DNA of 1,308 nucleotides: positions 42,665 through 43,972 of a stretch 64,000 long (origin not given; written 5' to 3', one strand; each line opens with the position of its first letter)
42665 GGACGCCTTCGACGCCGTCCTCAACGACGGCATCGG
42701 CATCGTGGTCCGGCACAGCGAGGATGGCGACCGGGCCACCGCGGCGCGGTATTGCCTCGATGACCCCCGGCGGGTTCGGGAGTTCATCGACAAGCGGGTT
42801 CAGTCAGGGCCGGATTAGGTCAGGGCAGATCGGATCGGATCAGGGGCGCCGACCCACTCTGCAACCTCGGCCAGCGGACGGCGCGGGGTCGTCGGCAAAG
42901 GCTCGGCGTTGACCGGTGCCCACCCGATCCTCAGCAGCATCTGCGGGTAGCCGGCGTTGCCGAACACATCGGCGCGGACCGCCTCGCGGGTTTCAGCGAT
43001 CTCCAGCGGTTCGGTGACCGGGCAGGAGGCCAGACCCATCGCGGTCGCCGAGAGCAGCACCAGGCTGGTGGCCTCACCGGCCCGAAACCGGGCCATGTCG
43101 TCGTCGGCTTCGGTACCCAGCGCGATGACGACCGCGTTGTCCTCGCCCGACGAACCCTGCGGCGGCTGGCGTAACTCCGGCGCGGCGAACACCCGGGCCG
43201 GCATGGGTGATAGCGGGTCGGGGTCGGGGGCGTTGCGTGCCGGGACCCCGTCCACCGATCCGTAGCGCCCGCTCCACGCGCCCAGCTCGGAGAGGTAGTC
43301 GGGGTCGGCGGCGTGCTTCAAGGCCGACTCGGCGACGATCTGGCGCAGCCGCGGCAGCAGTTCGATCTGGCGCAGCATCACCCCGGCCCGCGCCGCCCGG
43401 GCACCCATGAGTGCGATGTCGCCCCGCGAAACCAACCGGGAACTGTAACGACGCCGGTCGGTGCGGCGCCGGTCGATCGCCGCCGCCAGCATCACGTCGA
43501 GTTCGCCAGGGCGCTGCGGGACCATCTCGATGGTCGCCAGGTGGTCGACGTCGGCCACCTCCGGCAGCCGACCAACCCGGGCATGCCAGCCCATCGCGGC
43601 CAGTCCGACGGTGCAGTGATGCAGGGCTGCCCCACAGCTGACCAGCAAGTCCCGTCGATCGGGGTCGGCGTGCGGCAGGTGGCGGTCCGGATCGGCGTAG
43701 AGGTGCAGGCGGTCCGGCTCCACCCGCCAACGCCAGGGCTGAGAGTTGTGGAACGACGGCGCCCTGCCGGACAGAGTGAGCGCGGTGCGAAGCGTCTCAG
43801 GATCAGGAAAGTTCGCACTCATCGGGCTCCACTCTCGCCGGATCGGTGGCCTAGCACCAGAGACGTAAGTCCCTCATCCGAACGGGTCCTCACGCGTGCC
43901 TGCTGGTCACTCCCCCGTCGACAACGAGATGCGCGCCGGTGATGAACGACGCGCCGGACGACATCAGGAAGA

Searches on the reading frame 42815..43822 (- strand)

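Call 3: search_protein_families(library=pfam, proteins=[window:42815-43822:-], max_evalue=0.01)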
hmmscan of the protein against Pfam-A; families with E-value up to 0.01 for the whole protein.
window:42815-43822:- (335 aa): 1 family
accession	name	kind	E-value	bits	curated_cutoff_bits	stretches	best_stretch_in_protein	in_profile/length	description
PF00881.29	Nitroreductase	-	1.2e-08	35.8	23.5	1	229-301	90-167/167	Nitroreductase family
